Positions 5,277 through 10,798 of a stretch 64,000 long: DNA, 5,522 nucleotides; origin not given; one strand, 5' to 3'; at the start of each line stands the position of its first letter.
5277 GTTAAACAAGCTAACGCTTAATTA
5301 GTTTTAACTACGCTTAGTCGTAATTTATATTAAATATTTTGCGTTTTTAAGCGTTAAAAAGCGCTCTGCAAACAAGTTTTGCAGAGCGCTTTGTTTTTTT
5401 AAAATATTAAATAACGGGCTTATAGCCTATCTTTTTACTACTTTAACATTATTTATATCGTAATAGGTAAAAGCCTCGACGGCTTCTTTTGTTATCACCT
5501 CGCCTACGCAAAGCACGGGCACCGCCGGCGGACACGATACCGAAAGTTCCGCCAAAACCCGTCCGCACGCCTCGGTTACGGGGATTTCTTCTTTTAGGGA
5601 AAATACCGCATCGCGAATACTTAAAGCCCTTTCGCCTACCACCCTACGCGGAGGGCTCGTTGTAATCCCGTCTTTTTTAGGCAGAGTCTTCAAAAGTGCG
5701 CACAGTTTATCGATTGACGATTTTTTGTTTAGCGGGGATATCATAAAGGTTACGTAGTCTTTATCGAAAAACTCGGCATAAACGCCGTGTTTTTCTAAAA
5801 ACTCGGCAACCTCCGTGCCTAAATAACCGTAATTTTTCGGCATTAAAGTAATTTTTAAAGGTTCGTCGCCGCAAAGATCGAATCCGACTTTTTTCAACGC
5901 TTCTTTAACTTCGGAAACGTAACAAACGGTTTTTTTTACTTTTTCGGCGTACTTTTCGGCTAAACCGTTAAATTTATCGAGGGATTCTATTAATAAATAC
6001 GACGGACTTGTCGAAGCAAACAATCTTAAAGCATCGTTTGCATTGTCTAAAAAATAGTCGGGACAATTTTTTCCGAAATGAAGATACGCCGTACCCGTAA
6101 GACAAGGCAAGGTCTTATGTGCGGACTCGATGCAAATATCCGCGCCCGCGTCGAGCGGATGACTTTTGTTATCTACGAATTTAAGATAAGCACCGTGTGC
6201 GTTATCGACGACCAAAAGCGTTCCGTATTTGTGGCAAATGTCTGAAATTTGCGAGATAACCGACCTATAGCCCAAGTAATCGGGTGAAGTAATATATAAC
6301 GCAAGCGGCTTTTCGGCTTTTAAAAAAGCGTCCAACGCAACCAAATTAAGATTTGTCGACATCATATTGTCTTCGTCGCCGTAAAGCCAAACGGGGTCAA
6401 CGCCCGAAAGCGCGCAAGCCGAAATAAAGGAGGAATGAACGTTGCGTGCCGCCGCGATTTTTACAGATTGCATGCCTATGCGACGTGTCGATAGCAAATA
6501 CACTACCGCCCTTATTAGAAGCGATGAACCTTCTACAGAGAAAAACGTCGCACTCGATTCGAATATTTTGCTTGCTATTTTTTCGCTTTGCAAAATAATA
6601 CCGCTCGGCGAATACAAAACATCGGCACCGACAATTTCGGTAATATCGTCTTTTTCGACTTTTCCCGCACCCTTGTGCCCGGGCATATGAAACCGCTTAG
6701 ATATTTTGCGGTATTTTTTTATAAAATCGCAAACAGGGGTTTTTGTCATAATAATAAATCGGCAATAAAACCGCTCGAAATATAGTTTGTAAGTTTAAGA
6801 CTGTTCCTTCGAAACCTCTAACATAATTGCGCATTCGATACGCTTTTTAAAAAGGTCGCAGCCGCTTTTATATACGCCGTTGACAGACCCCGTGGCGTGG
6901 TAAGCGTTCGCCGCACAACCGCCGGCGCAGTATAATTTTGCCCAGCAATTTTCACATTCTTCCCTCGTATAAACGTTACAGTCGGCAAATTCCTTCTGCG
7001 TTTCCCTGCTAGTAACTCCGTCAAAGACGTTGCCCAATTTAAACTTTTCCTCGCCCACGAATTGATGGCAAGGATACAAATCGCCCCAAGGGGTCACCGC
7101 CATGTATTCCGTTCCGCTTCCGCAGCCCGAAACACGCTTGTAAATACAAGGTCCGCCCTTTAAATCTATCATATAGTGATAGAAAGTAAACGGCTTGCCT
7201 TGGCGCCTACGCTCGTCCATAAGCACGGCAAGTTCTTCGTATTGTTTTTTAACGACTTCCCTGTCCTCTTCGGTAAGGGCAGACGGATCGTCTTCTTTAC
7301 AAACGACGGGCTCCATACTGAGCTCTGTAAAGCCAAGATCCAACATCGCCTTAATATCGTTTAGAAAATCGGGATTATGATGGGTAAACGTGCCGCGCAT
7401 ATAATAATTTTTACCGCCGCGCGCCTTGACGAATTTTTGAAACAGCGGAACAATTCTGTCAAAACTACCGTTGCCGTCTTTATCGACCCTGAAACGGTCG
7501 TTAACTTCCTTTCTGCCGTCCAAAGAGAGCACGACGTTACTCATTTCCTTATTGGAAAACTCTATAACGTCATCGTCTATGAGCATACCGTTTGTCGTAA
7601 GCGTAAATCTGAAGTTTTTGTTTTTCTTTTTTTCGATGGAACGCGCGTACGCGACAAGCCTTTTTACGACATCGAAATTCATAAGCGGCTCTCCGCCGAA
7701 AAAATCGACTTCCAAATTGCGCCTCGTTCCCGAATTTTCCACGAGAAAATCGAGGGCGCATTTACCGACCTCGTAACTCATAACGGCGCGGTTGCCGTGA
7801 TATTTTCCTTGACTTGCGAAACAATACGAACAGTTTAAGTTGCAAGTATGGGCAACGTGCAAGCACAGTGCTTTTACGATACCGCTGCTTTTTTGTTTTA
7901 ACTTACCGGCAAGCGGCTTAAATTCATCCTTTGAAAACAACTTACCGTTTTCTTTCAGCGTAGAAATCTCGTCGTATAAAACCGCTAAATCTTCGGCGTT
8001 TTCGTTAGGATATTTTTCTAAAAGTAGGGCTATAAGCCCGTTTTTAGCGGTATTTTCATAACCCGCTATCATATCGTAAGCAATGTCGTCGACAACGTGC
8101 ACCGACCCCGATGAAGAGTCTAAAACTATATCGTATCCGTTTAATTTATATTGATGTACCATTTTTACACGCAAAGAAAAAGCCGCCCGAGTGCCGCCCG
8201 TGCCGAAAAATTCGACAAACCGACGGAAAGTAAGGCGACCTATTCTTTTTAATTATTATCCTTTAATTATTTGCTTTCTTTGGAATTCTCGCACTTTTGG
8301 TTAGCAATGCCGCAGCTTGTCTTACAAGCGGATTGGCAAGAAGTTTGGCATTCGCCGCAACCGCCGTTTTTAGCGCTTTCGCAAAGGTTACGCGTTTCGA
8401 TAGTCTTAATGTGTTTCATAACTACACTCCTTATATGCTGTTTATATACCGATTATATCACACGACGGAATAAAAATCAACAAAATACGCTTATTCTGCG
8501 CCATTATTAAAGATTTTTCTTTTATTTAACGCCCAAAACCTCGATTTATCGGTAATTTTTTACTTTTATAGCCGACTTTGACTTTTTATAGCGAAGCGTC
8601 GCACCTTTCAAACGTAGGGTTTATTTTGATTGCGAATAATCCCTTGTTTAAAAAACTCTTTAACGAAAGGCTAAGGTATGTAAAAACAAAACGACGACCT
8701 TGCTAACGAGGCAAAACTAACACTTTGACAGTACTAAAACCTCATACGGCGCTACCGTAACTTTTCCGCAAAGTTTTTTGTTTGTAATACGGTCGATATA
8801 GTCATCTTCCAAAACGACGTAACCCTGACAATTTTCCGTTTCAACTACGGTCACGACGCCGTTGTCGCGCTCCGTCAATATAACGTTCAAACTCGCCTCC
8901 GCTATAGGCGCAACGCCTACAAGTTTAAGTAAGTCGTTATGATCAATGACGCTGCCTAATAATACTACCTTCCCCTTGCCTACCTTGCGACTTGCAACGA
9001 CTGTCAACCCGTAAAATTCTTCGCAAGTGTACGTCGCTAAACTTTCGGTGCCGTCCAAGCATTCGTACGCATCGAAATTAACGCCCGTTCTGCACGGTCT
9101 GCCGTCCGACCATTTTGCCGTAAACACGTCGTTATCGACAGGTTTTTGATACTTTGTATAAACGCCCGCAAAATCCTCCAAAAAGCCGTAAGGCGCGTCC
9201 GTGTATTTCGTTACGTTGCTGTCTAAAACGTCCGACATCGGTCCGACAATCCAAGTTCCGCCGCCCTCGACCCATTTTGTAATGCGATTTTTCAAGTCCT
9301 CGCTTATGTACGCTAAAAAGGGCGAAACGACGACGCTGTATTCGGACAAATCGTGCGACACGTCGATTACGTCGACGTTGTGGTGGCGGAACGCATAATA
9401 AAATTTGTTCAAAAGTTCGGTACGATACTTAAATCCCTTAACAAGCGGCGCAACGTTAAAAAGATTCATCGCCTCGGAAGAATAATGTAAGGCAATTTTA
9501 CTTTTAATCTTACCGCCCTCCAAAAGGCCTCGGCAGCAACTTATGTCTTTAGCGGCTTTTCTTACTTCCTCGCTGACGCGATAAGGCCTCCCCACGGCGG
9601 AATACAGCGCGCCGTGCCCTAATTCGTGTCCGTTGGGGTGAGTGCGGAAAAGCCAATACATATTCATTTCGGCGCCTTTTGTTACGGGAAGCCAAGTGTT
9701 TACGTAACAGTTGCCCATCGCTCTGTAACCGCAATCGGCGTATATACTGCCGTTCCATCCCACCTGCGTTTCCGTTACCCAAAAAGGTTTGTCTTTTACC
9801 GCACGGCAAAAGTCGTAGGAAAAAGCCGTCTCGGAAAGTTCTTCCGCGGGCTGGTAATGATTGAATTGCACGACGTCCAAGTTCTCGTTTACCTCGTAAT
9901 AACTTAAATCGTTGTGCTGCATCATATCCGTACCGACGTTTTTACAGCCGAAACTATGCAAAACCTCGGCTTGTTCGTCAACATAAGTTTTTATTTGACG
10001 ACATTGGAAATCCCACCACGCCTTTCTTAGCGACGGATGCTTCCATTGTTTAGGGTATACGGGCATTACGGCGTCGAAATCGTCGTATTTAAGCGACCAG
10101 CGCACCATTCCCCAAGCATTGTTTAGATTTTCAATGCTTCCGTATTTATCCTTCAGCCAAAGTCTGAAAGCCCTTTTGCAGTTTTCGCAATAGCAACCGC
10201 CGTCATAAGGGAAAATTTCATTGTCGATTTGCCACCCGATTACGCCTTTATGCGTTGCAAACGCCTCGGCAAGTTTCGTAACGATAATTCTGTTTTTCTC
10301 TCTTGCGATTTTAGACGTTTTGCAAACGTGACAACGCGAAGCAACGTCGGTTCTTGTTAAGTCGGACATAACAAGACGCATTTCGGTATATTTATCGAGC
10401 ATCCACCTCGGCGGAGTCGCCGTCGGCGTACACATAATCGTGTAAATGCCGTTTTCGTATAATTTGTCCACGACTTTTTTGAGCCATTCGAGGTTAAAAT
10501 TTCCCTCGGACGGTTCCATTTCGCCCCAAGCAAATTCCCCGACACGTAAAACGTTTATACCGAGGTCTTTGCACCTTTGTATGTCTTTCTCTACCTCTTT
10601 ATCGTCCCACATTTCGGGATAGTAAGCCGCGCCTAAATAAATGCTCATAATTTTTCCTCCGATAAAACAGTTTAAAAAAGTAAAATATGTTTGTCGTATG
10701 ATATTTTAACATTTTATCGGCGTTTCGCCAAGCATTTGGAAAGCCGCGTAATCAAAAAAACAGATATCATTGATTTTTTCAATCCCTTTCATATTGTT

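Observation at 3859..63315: A roughly 26-nt motif (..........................) is scattered at least 24 times through 64 kb, on both strands, in intergenic and coding DNA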

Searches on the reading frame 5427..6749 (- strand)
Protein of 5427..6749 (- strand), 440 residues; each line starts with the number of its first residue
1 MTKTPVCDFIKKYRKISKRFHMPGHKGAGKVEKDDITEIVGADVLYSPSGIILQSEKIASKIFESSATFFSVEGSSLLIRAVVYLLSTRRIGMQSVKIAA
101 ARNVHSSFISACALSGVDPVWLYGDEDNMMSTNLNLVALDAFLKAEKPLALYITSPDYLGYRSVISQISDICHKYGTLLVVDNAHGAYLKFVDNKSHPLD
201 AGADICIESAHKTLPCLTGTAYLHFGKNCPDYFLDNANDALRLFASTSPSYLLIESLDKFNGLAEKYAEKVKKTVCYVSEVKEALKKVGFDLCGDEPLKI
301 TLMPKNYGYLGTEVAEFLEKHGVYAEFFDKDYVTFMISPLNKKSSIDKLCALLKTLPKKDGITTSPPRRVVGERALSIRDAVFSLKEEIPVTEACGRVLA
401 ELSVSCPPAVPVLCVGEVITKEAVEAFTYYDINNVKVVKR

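Call 32: search_protein_families(library=pfam, proteins=[window:5427-6749:-], max_evalue=0.00001)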
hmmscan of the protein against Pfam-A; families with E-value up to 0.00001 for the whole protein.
window:5427-6749:- (440 aa): 1 family
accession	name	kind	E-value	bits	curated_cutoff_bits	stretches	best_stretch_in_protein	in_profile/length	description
PF01276.26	OKR_DC_1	-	2.9e-33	115.7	27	1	20-272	18-301/417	Orn/Lys/Arg decarboxylase, major domain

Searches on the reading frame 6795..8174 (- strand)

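Call 32: search_protein_families(library=pfam, proteins=[window:6795-8174:-], max_evalue=0.00001)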
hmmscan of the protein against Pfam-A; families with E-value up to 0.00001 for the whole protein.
window:6795-8174:- (459 aa): 2 families
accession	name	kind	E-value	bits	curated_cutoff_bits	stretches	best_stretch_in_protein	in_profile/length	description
PF04055.27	Radical_SAM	-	7.4e-13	49.4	29.5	1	108-251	4-139/166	Radical SAM superfamily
PF13353.11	Fer4_12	-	1.1e-10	42.4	22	1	104-227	8-121/137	4Fe-4S single cluster domain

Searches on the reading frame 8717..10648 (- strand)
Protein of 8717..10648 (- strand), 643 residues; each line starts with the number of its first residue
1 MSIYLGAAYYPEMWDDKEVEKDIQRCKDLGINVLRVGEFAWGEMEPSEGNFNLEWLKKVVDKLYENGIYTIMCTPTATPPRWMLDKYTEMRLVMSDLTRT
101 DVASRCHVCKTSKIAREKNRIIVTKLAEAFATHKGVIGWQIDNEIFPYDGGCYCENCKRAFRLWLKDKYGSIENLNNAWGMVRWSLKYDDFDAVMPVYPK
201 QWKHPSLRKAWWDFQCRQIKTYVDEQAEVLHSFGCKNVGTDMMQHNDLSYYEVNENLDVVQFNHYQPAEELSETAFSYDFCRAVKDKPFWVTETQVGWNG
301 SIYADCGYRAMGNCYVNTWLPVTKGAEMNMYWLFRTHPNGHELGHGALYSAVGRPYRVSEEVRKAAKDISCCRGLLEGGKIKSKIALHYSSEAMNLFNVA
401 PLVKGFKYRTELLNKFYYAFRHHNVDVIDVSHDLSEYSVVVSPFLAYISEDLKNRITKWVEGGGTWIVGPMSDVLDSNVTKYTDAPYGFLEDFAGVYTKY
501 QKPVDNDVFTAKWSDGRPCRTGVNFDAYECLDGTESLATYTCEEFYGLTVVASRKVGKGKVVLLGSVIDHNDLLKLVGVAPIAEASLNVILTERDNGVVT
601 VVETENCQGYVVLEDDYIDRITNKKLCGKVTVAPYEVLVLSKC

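Call 32: search_protein_families(library=pfam, proteins=[window:8717-10648:-], max_evalue=0.00001)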
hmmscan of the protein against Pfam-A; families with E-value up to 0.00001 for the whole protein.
window:8717-10648:- (643 aa): 3 families
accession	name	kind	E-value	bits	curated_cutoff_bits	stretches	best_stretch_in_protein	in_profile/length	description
PF02449.21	Glyco_hydro_42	-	1.1e-92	311.8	21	1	9-369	2-373/376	Beta-galactosidase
PF08532.16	Glyco_hydro_42M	-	1.1e-27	97.4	25.8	1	384-578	2-198/207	Beta-galactosidase trimerisation domain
PF01373.23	Glyco_hydro_14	-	6e-08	32.5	27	0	151-183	180-212/402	Glycosyl hydrolase family 14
